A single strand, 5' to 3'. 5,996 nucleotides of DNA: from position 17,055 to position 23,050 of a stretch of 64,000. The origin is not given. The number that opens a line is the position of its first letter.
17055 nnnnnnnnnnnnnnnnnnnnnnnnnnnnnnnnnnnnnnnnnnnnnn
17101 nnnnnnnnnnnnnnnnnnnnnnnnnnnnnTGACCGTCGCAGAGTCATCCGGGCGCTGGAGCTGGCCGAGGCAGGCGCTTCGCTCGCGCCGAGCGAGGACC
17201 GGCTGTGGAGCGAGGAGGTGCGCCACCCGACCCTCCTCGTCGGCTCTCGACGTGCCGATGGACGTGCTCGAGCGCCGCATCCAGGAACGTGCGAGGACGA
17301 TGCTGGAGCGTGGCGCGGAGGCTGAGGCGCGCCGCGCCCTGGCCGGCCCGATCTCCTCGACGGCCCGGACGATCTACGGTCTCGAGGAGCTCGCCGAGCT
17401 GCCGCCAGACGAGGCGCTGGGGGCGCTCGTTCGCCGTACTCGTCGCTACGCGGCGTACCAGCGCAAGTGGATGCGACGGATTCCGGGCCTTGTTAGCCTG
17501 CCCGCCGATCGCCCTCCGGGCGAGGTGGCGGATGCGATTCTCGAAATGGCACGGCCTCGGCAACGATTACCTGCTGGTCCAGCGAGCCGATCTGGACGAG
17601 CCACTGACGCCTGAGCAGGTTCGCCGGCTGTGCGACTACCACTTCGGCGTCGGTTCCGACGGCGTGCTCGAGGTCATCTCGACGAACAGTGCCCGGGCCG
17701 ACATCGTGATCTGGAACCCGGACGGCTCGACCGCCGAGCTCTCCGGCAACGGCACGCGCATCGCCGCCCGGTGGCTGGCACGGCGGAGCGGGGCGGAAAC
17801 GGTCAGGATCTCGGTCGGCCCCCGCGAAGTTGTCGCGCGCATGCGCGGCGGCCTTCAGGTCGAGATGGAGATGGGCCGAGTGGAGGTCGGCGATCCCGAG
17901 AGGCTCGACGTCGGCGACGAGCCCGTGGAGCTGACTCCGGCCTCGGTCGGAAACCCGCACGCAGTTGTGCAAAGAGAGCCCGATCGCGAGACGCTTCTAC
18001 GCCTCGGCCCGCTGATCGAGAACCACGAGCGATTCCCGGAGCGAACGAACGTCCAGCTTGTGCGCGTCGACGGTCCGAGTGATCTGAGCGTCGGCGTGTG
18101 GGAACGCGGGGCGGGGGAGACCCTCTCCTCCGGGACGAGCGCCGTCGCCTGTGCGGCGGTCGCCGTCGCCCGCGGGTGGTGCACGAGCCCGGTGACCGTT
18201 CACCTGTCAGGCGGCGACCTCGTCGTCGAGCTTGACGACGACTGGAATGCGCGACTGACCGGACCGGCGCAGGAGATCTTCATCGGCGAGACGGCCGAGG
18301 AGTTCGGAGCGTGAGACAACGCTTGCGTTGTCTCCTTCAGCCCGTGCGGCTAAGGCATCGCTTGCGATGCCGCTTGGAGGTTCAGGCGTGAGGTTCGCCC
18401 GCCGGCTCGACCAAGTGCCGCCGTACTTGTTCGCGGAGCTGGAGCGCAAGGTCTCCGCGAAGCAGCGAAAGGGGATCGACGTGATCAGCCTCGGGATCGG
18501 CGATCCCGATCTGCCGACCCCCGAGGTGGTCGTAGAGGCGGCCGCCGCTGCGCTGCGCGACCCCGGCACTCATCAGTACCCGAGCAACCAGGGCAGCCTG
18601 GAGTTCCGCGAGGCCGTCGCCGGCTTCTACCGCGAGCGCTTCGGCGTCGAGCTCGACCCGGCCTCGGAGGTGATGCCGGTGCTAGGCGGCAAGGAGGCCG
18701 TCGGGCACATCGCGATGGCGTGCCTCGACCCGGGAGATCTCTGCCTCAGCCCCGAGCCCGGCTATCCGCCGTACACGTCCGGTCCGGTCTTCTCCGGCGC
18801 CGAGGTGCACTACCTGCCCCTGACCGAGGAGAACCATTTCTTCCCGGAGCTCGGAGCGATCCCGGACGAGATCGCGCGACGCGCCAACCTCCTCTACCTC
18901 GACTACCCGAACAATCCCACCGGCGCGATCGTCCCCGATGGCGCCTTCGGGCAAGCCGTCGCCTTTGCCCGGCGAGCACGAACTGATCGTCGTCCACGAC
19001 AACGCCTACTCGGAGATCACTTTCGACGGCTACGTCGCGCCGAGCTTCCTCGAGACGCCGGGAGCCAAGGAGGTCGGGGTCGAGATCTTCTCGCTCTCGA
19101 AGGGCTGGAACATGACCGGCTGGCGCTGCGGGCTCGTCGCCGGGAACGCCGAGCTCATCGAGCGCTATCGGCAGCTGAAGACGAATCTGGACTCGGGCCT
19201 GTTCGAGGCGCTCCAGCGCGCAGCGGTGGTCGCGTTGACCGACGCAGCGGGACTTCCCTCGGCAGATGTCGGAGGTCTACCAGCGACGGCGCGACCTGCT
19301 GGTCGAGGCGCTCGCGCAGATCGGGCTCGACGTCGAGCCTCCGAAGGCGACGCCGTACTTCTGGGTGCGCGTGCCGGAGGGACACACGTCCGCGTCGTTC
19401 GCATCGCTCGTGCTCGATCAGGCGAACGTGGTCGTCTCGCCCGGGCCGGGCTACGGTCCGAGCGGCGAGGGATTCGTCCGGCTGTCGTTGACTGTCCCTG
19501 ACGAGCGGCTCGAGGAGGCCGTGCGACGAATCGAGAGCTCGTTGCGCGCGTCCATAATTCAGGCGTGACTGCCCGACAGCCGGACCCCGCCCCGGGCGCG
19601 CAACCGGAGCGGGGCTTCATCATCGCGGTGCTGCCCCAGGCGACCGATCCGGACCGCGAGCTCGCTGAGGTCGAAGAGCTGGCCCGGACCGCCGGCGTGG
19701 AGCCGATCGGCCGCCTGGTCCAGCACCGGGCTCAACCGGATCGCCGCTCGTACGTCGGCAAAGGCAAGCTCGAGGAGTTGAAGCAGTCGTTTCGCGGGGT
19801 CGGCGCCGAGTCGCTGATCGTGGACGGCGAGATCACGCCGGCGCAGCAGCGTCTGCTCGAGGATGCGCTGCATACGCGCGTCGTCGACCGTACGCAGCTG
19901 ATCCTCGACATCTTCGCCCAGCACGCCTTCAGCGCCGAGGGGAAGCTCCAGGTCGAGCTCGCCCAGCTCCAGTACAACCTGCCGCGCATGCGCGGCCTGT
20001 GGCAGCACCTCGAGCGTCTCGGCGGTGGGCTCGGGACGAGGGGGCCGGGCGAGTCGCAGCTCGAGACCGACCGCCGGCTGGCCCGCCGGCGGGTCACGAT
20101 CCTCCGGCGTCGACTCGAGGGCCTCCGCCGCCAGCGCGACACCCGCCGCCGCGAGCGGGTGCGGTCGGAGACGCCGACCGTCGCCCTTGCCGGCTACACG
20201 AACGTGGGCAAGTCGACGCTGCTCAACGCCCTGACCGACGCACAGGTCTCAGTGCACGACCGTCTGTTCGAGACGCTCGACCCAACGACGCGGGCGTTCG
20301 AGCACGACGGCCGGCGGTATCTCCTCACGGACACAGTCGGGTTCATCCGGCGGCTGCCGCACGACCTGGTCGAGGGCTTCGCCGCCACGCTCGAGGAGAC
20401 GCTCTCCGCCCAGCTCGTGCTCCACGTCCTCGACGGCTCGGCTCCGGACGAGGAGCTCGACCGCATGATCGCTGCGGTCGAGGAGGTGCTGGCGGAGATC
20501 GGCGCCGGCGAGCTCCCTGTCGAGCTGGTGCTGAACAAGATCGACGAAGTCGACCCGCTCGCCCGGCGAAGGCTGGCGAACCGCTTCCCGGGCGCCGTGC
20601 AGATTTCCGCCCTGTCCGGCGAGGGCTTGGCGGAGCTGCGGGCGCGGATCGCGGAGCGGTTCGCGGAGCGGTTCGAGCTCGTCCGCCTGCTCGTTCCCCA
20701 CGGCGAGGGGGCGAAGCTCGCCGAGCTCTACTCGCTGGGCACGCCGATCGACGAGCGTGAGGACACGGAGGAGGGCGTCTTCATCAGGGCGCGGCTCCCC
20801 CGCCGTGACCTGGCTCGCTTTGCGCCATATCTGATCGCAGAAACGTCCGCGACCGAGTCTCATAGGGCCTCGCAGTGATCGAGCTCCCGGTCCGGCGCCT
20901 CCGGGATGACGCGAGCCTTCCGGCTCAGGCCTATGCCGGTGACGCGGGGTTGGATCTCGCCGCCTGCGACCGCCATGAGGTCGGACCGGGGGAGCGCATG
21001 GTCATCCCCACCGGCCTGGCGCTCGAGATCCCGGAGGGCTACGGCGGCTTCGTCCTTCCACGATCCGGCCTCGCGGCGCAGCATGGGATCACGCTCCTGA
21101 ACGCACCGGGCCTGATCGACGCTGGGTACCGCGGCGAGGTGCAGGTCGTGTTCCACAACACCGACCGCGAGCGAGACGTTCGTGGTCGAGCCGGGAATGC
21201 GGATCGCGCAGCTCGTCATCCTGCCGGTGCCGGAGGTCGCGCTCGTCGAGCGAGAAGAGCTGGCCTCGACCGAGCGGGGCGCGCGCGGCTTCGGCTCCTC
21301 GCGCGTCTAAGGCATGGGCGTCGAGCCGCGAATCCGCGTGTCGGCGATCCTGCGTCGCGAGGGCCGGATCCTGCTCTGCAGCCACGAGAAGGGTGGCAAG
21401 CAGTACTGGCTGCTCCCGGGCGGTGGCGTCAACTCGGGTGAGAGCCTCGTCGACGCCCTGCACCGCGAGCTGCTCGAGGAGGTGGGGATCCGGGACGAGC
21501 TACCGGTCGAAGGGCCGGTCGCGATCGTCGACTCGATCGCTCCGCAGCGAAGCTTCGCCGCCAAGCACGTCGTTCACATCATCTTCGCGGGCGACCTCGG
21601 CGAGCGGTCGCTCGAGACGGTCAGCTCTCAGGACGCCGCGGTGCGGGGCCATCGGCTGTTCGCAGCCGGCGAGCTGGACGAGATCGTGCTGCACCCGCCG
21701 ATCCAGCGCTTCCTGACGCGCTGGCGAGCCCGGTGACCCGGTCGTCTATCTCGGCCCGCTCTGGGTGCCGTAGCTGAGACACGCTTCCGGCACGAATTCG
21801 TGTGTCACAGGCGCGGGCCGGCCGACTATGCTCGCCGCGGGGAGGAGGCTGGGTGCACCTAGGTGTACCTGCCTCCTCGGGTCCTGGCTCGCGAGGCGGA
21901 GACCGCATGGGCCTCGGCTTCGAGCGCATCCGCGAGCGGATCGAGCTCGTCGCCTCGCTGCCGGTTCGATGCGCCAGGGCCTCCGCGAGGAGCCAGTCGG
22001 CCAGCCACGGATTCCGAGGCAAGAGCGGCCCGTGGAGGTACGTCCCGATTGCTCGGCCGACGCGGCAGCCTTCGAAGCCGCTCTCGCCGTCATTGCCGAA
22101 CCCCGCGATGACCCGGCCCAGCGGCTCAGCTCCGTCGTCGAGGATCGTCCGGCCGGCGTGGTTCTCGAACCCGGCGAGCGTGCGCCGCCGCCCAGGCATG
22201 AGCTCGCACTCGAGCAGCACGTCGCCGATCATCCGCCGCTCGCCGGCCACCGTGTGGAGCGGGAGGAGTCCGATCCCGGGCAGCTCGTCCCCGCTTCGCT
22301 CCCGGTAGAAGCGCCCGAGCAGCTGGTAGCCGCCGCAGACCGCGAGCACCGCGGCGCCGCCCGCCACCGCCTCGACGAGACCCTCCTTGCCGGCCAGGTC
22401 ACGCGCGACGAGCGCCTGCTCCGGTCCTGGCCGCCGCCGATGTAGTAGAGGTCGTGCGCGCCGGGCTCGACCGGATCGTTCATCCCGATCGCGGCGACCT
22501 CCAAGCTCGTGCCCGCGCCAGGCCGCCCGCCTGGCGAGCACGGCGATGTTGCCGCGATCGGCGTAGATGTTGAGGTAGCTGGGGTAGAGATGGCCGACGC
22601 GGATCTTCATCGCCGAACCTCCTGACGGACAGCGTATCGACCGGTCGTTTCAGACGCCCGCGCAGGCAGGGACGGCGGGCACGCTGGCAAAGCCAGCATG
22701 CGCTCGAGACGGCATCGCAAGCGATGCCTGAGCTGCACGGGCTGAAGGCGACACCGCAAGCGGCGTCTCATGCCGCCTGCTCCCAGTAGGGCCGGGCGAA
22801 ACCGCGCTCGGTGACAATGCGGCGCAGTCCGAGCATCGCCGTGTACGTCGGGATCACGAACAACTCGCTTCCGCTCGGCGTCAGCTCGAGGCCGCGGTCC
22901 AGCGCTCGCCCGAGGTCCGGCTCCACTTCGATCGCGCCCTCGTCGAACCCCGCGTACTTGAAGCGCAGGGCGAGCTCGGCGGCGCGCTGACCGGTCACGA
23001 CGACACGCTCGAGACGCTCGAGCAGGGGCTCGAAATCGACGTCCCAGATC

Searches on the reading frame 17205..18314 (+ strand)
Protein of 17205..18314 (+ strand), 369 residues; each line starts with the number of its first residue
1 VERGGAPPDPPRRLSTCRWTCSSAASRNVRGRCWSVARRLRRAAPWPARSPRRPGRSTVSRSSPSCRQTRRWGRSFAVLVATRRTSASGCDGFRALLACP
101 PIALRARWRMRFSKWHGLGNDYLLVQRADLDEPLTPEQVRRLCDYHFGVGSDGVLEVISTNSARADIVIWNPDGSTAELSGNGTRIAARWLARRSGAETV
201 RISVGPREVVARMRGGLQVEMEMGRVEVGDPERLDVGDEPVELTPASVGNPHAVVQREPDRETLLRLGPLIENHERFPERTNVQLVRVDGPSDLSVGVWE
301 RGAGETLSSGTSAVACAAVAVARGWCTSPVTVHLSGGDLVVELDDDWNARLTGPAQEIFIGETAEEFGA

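Call 15: search_protein_families(library=pfam, proteins=[window:17205-18314:+])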
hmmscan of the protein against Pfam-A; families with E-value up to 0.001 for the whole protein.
window:17205-18314:+ (369 aa): 1 family
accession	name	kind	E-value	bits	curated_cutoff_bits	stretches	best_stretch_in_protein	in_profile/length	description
PF01678.24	DAP_epimerase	-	4.4e-45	153.1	34.7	2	247-356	4-119/121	Diaminopimelate epimerase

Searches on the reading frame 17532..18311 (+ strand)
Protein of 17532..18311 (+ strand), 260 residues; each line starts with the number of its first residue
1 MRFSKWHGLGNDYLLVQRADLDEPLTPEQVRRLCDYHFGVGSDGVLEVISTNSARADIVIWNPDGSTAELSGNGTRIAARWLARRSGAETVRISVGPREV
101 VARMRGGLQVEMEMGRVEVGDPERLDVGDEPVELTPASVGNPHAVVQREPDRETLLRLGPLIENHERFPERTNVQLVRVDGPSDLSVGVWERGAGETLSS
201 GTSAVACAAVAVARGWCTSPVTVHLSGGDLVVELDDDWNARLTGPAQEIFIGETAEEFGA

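Call 28: find_related_loci(query=window:17532-18311:+, collection=metagenome_contigs, flank=2500)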
Query seq(260 aa) (260 aa) in metagenome_contigs; peptide patterns used: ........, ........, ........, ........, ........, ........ (x = any residue, [..] = any of these).
600 stretches matched a pattern (row limit reached: there are more); 570 encode a relative of the query (tblastn E <= 1e-3); the best 80 are kept; 80 distinct loci.
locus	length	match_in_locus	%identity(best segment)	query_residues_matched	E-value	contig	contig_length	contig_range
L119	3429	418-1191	83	1-258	6e-141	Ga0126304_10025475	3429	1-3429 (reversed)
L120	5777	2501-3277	80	1-259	2e-131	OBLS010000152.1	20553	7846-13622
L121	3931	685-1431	79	1-249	4e-126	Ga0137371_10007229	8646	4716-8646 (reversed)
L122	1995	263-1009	79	1-249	4e-133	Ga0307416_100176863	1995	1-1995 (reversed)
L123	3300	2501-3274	77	1-259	6e-126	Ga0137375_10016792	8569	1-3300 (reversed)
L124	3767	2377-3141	77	1-258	9e-125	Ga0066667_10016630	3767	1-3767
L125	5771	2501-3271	74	1-258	6e-122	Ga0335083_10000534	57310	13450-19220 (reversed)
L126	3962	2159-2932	73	1-258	1e-123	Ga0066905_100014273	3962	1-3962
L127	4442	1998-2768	72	1-258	2e-120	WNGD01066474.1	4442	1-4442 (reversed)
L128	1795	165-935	75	1-258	2e-126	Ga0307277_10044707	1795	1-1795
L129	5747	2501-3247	76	1-249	5e-118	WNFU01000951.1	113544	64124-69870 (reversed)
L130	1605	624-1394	73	1-258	1e-126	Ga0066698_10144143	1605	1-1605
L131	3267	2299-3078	71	1-260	2e-120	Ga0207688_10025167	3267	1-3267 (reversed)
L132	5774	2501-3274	73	1-258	8e-117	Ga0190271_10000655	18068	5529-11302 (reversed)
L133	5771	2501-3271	74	1-258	6e-117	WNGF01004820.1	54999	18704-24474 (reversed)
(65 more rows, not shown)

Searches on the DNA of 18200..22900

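Call 67: search_rna_families(source=window, start=18200, end=22900, threshold=evalue, max_evalue=1)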
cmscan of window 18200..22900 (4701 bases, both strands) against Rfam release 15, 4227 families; matches with E-value up to 1: 1.
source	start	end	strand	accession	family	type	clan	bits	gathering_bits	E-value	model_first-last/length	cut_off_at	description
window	18313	18334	+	RF01762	whalefall-1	Gene; sRNA;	-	19.4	37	0.16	24-45/56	no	Whalefall-1 RNA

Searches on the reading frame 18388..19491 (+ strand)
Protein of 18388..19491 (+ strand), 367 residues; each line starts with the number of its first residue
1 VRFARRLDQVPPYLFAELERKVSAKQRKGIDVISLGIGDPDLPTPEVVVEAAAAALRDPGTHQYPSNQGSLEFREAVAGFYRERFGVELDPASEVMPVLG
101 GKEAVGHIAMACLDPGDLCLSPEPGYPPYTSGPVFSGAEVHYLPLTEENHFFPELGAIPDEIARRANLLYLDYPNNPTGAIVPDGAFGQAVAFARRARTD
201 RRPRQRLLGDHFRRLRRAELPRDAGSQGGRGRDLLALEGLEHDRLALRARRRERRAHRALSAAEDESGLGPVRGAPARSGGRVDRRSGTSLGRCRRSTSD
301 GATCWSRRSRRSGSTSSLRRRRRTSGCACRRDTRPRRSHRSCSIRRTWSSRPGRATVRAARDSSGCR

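Call 15: search_protein_families(library=pfam, proteins=[window:18388-19491:+])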
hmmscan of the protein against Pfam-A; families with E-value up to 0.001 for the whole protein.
window:18388-19491:+ (367 aa): 1 family
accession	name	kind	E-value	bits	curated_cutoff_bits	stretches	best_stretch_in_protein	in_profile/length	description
PF00155.27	Aminotran_1_2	-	6.4e-26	91.8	19.7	1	31-196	2-177/361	Aminotransferase class I and II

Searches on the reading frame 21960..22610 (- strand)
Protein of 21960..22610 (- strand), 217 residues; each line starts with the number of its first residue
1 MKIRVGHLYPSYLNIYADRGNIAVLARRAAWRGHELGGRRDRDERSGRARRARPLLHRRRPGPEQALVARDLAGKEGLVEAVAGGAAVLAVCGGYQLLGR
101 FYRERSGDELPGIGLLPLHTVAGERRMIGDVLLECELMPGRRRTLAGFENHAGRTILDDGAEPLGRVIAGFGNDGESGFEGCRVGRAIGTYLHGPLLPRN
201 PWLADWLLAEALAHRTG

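Call 36: find_homologous_proteins(query=window:21960-22610:-, max_evalue=1e-20)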
Query seq(217 aa) (217 aa): 8000 proteins with E <= 1e-20 among 8000 candidates; the best 120 are listed.
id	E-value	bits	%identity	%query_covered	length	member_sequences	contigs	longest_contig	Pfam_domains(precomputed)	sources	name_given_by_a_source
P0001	7.9e-112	391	85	100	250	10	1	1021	PF07685.21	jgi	jgi:lipid II isoglutaminyl synthase (glutamine-hydrolysing)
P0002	1.1e-111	390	84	100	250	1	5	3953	PF07685.21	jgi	jgi:lipid II isoglutaminyl synthase (glutamine-hydrolysing)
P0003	4.7e-111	388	84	100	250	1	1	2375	PF07685.21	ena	-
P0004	4.9e-111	388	84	100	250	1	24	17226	PF07685.21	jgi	jgi:lipid II isoglutaminyl synthase (glutamine-hydrolysing)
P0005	6.1e-111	388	84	100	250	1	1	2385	PF07685.21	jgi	jgi:lipid II isoglutaminyl synthase (glutamine-hydrolysing)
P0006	7.2e-111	387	84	100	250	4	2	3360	PF07685.21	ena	-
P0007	1.1e-110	387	84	100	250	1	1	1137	PF07685.21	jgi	jgi:lipid II isoglutaminyl synthase (glutamine-hydrolysing)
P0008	1.1e-110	387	84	100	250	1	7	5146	PF07685.21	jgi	jgi:hypothetical protein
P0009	1.2e-110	387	84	100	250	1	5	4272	PF07685.21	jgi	jgi:CobQ-like glutamine amidotransferase family enzyme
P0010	2.2e-110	386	83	100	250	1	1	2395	PF07685.21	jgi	jgi:CobQ-like glutamine amidotransferase family enzyme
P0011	2.7e-110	386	83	100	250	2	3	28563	PF07685.21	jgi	jgi:lipid II isoglutaminyl synthase (glutamine-hydrolysing)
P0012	2.8e-110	385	84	100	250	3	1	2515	PF07685.21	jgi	jgi:lipid II isoglutaminyl synthase (glutamine-hydrolysing)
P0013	2.8e-110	385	82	100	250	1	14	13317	PF07685.21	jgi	jgi:CobQ-like glutamine amidotransferase family enzyme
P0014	3.1e-110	385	83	100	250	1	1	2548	PF07685.21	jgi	jgi:lipid II isoglutaminyl synthase (glutamine-hydrolysing)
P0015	3.5e-110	385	83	100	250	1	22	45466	PF07685.21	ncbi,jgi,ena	jgi:CobQ-like glutamine amidotransferase family enzyme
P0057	2.5e-104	366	79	100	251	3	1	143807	PF07685.21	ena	-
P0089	2.4e-102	360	78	100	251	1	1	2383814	PF07685.21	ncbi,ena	-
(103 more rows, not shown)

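Call 37: find_encoding_contigs(protein=P0004, flank=1500, max_places=4)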
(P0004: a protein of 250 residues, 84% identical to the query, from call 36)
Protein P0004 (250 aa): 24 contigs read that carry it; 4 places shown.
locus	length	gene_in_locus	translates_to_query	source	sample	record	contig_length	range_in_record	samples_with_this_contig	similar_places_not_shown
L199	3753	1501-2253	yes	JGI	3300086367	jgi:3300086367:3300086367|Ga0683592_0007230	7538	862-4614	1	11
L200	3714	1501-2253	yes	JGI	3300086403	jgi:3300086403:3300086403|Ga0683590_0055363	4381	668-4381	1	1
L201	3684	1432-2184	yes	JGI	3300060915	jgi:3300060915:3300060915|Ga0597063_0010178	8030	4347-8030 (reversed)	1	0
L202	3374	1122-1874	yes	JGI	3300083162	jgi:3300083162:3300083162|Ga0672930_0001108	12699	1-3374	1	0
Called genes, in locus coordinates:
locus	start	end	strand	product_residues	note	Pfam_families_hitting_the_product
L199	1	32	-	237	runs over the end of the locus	PF18780:HNH_repeat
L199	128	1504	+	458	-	PF08245:Mur_ligase_M, PF08353:MurT_C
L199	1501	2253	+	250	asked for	PF07685:GATase_3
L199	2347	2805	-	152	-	PF00293:NUDIX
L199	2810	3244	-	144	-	PF00692:dUTPase, PF22769:DCD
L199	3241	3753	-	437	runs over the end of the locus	PF13167:GTP-bdg_N, PF16360:GTP-bdg_M, PF01926:MMR_HSR1, PF02421:FeoB_N, PF19275:HflX_C (faint)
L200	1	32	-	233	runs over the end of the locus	?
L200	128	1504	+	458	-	PF08245:Mur_ligase_M, PF08353:MurT_C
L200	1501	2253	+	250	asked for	PF07685:GATase_3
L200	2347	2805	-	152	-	PF00293:NUDIX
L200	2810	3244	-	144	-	PF00692:dUTPase, PF22769:DCD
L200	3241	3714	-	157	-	?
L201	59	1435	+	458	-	PF08245:Mur_ligase_M, PF08353:MurT_C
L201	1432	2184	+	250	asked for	PF07685:GATase_3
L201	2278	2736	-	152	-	PF00293:NUDIX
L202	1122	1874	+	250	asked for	PF07685:GATase_3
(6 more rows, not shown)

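Call 38: find_encoding_contigs(protein=P0015, flank=1500, max_places=4)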
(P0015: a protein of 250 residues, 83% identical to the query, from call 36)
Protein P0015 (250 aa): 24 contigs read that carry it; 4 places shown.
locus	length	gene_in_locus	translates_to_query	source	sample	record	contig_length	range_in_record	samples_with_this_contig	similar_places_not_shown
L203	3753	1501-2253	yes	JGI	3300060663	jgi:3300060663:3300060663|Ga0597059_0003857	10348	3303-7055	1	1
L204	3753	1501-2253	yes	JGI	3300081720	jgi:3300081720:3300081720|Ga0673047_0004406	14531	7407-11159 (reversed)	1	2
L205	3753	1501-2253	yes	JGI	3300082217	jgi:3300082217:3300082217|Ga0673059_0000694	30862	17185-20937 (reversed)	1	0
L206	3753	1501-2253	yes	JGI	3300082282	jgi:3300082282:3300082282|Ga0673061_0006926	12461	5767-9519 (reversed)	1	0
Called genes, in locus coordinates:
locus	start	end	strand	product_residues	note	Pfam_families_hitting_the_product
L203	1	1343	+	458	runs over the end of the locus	PF08245:Mur_ligase_M, PF08353:MurT_C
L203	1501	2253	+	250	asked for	PF07685:GATase_3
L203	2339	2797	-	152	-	PF00293:NUDIX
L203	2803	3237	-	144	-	PF00692:dUTPase, PF22769:DCD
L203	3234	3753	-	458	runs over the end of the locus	PF13167:GTP-bdg_N, PF16360:GTP-bdg_M, PF01926:MMR_HSR1, PF02421:FeoB_N, PF19275:HflX_C (faint)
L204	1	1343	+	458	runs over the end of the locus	PF08245:Mur_ligase_M, PF08353:MurT_C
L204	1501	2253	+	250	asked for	PF07685:GATase_3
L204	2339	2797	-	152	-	PF00293:NUDIX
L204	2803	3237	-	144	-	PF00692:dUTPase, PF22769:DCD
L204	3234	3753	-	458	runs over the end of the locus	PF13167:GTP-bdg_N, PF16360:GTP-bdg_M, PF01926:MMR_HSR1, PF02421:FeoB_N, PF19275:HflX_C (faint)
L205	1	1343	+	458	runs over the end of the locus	PF08245:Mur_ligase_M, PF08353:MurT_C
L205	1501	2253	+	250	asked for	PF07685:GATase_3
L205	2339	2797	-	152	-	PF00293:NUDIX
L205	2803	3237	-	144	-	PF00692:dUTPase, PF22769:DCD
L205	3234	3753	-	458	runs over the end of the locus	PF13167:GTP-bdg_N, PF16360:GTP-bdg_M, PF01926:MMR_HSR1, PF02421:FeoB_N, PF19275:HflX_C (faint)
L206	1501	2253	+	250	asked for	PF07685:GATase_3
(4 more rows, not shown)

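Call 39: find_encoding_contigs(protein=P0057, flank=1500, max_places=3)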
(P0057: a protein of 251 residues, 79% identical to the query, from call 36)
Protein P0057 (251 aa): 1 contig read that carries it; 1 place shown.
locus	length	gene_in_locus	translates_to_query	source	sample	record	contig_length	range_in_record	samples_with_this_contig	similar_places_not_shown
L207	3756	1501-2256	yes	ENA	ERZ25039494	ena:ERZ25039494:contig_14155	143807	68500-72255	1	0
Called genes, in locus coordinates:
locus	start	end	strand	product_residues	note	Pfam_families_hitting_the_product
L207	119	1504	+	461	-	PF08245:Mur_ligase_M, PF08353:MurT_C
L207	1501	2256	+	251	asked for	PF07685:GATase_3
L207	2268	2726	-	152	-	PF00293:NUDIX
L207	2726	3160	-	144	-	PF00692:dUTPase, PF22769:DCD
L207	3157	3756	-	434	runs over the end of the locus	PF13167:GTP-bdg_N, PF16360:GTP-bdg_M, PF19275:HflX_C (faint), PF03193:RsgA_GTPase (faint), PF02421:FeoB_N, PF13191:AAA_16 (weak), PF01926:MMR_HSR1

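Call 40: find_encoding_contigs(protein=P0089, flank=1500, max_places=3)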
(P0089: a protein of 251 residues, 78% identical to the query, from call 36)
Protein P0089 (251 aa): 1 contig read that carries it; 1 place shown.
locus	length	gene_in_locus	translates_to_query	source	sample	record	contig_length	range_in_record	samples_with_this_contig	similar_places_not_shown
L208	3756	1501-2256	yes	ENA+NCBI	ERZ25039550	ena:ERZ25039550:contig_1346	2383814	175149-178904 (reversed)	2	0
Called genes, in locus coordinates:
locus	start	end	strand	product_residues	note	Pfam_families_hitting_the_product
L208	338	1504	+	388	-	PF08245:Mur_ligase_M (faint), PF08353:MurT_C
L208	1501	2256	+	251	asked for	PF07685:GATase_3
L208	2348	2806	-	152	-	PF00293:NUDIX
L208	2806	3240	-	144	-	PF00692:dUTPase, PF22769:DCD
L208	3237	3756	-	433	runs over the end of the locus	PF13167:GTP-bdg_N, PF16360:GTP-bdg_M, PF19275:HflX_C (faint), PF13191:AAA_16 (weak), PF02421:FeoB_N, PF01926:MMR_HSR1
